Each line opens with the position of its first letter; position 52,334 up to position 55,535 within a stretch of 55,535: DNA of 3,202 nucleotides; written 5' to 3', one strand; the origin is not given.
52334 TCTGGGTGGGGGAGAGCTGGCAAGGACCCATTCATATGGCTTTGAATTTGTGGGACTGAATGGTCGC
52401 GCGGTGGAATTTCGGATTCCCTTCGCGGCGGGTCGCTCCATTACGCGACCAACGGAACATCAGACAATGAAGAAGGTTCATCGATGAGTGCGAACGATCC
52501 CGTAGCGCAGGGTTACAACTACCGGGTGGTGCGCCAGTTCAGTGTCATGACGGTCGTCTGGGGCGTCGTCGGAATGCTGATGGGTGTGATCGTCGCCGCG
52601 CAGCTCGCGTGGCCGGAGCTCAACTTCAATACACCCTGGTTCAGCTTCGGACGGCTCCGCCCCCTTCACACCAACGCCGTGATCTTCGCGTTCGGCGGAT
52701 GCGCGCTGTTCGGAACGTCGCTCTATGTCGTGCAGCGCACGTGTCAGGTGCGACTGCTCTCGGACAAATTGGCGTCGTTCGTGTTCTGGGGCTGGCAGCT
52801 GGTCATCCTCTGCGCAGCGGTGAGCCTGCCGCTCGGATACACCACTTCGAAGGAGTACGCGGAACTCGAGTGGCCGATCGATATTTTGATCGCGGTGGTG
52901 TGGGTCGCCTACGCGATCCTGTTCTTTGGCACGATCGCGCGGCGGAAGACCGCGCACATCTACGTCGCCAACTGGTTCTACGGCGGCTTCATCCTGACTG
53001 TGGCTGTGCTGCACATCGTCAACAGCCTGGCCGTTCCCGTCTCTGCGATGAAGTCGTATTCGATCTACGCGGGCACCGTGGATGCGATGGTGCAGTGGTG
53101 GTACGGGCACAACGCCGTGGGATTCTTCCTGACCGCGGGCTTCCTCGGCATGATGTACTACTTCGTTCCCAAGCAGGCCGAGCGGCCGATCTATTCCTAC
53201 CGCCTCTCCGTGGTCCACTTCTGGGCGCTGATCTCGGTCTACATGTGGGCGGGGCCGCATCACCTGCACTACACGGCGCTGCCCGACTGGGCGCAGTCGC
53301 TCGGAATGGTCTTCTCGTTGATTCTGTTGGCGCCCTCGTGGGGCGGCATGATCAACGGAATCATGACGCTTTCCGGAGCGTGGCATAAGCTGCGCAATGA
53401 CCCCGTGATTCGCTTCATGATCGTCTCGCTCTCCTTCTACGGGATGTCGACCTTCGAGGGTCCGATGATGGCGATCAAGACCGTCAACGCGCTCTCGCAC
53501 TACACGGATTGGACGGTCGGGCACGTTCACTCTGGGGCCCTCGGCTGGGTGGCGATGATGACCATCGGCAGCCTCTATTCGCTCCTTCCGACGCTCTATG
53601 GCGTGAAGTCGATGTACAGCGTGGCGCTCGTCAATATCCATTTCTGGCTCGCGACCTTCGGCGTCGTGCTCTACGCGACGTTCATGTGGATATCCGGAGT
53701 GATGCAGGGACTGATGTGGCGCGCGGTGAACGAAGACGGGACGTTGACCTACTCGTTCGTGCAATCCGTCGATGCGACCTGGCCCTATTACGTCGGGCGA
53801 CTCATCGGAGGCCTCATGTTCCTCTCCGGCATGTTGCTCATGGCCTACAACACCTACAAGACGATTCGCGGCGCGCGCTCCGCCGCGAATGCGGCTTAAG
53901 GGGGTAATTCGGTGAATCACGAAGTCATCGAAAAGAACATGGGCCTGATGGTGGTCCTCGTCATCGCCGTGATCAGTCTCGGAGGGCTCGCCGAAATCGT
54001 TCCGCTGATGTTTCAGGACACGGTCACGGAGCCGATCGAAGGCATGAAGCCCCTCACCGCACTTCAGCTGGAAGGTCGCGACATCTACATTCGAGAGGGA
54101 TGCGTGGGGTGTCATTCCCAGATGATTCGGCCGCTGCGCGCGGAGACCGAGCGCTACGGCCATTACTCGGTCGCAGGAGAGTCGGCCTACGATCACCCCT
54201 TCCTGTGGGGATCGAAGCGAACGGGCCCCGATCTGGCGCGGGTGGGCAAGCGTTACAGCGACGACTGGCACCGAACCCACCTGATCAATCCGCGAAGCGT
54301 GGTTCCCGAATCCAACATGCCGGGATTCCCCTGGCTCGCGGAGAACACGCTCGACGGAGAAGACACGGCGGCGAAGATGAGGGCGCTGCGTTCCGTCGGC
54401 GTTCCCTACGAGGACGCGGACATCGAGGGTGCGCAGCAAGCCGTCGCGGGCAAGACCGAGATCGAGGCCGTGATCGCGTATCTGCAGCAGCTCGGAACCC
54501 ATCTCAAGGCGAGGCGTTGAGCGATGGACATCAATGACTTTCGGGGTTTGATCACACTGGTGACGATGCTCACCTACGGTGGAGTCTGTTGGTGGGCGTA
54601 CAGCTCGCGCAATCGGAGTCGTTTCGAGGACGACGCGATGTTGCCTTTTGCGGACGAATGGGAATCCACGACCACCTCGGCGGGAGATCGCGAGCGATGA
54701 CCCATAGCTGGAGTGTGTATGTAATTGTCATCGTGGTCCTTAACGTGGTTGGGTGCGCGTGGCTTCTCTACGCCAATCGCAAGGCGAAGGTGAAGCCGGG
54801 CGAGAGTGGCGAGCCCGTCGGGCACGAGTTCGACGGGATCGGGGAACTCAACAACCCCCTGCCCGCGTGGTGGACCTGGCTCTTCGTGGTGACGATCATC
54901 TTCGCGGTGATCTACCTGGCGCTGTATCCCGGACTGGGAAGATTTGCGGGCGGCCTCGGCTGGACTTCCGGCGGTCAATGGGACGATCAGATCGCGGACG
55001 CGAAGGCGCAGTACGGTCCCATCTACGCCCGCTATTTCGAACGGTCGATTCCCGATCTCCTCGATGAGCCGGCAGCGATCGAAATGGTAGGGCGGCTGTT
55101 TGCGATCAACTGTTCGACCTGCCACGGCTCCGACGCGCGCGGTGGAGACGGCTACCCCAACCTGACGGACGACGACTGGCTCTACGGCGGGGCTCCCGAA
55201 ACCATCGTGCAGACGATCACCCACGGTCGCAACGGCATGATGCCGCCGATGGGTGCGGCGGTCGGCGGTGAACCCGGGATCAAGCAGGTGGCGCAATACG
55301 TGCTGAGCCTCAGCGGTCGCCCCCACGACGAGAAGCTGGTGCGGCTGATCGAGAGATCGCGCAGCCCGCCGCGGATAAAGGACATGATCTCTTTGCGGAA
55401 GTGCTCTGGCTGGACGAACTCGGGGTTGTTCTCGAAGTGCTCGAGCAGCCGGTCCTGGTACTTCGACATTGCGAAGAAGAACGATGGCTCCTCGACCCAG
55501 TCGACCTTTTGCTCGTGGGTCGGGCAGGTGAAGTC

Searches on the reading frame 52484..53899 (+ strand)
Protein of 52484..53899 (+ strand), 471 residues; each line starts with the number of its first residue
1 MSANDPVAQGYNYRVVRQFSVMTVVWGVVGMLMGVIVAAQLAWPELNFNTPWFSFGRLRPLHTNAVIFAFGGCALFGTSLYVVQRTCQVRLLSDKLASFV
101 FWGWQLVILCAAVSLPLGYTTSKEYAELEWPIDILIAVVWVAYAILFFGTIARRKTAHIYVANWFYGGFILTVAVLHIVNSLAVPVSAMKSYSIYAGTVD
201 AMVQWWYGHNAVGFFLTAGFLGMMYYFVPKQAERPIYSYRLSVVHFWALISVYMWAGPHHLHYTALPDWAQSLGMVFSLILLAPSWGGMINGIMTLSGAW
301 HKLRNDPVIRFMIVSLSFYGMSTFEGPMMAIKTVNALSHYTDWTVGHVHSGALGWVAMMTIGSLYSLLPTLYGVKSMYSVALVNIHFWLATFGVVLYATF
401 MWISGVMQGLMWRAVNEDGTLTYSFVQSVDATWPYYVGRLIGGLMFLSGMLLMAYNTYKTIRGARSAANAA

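Call 77: search_protein_families(library=pfam, proteins=[window:52484-53899:+], max_evalue=0.01)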
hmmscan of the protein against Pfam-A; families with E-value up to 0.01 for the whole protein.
window:52484-53899:+ (471 aa): 1 family
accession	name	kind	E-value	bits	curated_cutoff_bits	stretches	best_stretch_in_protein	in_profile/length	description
PF00115.25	COX1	-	1.6e-117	393.5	34.8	1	14-445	1-436/436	Cytochrome C and Quinol oxidase polypeptide I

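Call 78: find_related_loci(query=window:52484-53899:+, collection=genome_contigs, flank=500)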
Query window:52484-53899:+ (471 aa) in genome_contigs; peptide patterns used: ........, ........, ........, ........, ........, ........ (x = any residue, [..] = any of these).
600 stretches matched a pattern (row limit reached: there are more); 600 encode a relative of the query (tblastn E <= 1e-3); the best 80 are kept; 80 distinct loci.
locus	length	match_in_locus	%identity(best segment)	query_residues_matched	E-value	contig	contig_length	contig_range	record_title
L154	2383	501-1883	83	4-464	0e+0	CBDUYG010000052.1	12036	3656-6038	MAG TPA_asm: uncultured Myxococcales bacterium isolate SRR22302373_binner13_Refined_55 genome assembly, contig: ERZ25073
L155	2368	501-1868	80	11-466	0e+0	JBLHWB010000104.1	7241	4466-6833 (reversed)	MAG: Porticoccus sp. isolate 3300046534_32 Ga0491194_0028415, whole genome shotgun sequence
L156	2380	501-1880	80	11-470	0e+0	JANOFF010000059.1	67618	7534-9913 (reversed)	MAG: bacterium isolate SOY_65_concoct_162_sub SOY_65_k141_3705679, whole genome shotgun sequence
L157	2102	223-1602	80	11-470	0e+0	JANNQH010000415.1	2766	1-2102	MAG: Deltaproteobacteria bacterium isolate SOY_31_metabat_477 SOY_31_k141_1535783, whole genome shotgun sequence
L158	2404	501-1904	78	4-471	0e+0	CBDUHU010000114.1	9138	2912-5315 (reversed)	MAG TPA_asm: uncultured Kangiellaceae bacterium isolate SRR22808129_binner12_Refined_85 genome assembly, contig: ERZ2504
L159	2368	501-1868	79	11-466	0e+0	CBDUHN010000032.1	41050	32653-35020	MAG TPA_asm: uncultured Gammaproteobacteria bacterium isolate SRR22808126_binner12_Refined_108 genome assembly, contig:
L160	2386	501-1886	76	4-465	0e+0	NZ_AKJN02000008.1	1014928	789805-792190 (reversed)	Pseudomonas sp. GM41(2012) ctg4, whole genome shotgun sequence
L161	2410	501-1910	76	1-470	0e+0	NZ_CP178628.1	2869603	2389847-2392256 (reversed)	Vibrio sp. MA40-2 chromosome 2, complete sequence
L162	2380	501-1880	78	8-467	0e+0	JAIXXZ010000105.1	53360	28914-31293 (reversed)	MAG: Oxalobacteraceae bacterium isolate D4_MAG_00076 pond_D4_MAG_00076_000000000050, whole genome shotgun sequence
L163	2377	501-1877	76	4-462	0e+0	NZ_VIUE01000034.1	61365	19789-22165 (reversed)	Pseudomonas sp. SJZ074 Ga0314241_134, whole genome shotgun sequence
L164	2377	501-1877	76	4-462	0e+0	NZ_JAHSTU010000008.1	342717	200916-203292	Pseudomonas azerbaijanoccidentalis strain SWRI74 8, whole genome shotgun sequence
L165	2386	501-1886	76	4-465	0e+0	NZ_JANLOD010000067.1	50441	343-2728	Pseudomonas sp. 14P_8.1_Bac3 36, whole genome shotgun sequence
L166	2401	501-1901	77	1-467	0e+0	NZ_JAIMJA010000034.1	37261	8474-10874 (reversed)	Motilimonas cestriensis strain MKS20 NODE_34_length_37261, whole genome shotgun sequence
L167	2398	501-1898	78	2-466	0e+0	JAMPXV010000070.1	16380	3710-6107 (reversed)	MAG: Lysobacter sp. isolate R2F_R2FSRR_metabat.48 R2F_C1887, whole genome shotgun sequence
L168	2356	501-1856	78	11-462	0e+0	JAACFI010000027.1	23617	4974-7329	MAG: Haliea sp. isolate bin.47 scaffold_881, whole genome shotgun sequence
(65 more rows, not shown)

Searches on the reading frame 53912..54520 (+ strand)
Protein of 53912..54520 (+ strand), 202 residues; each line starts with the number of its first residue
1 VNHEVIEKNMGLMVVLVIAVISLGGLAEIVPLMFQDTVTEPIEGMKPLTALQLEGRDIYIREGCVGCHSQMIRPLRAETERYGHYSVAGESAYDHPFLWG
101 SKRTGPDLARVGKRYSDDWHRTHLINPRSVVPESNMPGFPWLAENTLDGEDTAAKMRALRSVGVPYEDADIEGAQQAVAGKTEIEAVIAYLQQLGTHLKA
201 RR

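Call 77: search_protein_families(library=pfam, proteins=[window:53912-54520:+], max_evalue=0.01)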
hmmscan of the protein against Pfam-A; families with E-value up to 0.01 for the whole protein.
window:53912-54520:+ (202 aa): 2 families
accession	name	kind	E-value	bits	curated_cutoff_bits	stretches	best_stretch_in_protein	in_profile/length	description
PF02433.20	FixO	-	1.1e-85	287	29.6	1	3-179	1-177/219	Cytochrome C oxidase, mono-heme subunit/FixO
PF00034.26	Cytochrom_C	-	0.00017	23.2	21.3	0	54-128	3-50/90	Cytochrome c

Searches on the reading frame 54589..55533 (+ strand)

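Call 31: search_protein_families(library=pfam, proteins=[window:54589-55533:+], max_evalue=0.001)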
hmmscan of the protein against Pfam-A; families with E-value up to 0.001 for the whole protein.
window:54589-55533:+ (315 aa): 3 families
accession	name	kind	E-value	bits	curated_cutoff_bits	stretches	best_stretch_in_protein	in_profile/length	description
PF14715.11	FixP_N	-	8.8e-23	80.2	24.9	1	74-119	2-47/48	N-terminal domain of cytochrome oxidase-cbb3, FixP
PF13442.11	Cytochrome_CBB3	-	1.3e-12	48.3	27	1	168-238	7-68/68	Cytochrome C oxidase, cbb3-type, subunit III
PF00034.26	Cytochrom_C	-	5.7e-05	24.8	21.3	1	169-221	6-59/90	Cytochrome c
